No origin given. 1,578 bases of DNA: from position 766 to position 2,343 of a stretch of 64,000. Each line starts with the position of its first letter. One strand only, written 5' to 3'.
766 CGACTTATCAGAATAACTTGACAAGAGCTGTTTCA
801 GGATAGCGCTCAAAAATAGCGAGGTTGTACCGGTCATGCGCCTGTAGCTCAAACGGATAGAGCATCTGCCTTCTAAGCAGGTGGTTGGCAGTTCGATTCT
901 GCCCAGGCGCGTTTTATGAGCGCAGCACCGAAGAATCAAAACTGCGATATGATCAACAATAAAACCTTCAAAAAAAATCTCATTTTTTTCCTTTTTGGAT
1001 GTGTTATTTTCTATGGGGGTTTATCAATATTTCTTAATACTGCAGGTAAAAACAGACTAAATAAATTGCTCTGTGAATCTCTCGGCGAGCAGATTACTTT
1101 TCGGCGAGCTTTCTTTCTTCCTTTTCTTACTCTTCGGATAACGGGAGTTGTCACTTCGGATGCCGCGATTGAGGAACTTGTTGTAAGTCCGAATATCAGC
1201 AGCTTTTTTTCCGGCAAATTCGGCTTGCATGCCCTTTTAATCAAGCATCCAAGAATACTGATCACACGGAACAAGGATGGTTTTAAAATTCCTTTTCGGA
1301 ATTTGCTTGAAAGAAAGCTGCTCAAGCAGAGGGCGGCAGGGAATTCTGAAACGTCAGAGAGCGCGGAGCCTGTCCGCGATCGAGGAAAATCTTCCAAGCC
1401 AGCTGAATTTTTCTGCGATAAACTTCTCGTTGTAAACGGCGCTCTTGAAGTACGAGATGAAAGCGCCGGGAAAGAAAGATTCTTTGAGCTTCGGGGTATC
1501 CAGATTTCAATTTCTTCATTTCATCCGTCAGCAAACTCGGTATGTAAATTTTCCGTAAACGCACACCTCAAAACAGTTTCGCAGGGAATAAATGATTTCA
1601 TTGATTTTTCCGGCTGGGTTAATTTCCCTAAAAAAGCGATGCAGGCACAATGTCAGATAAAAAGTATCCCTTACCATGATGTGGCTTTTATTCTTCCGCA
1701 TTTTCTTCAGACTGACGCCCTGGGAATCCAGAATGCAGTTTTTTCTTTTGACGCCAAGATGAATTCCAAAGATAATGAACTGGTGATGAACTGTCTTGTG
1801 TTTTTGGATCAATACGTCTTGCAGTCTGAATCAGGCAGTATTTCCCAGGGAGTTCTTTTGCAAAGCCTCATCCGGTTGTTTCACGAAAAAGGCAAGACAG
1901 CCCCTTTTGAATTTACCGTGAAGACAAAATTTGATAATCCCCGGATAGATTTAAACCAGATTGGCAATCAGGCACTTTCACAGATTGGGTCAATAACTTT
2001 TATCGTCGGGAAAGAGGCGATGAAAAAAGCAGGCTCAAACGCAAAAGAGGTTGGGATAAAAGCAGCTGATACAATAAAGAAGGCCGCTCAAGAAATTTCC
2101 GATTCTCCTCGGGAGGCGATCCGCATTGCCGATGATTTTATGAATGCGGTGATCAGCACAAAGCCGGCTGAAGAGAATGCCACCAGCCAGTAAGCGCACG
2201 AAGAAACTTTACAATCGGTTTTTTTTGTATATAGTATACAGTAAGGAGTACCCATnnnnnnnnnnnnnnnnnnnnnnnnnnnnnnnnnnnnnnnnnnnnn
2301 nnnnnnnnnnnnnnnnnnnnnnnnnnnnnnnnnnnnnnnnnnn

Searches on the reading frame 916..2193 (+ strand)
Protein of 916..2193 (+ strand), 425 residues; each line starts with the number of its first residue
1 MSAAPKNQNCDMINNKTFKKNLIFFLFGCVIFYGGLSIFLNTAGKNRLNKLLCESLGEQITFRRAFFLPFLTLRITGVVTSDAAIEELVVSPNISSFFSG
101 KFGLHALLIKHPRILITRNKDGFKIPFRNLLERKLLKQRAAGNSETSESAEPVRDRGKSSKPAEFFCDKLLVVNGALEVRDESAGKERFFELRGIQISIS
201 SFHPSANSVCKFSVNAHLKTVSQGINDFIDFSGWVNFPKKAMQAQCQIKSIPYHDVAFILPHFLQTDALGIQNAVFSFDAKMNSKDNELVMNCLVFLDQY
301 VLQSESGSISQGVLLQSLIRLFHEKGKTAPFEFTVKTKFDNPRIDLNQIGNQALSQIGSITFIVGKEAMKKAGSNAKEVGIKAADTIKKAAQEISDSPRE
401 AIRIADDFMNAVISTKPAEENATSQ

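Call 35: search_protein_families(library=ncbifam, proteins=[window:916-2193:+], max_evalue=1e-10)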
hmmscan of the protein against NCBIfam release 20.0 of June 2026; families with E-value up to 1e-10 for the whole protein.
window:916-2193:+ (425 aa): 0 families

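Call 36: search_protein_families(library=pfam, proteins=[window:916-2193:+], max_evalue=0.00001)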
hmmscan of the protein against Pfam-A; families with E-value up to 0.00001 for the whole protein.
window:916-2193:+ (425 aa): 1 family
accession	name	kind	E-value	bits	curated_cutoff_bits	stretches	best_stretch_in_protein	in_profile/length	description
PF05359.17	DUF748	-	7.1e-12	44.6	50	1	15-209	10-194/1037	Domain of Unknown Function (DUF748)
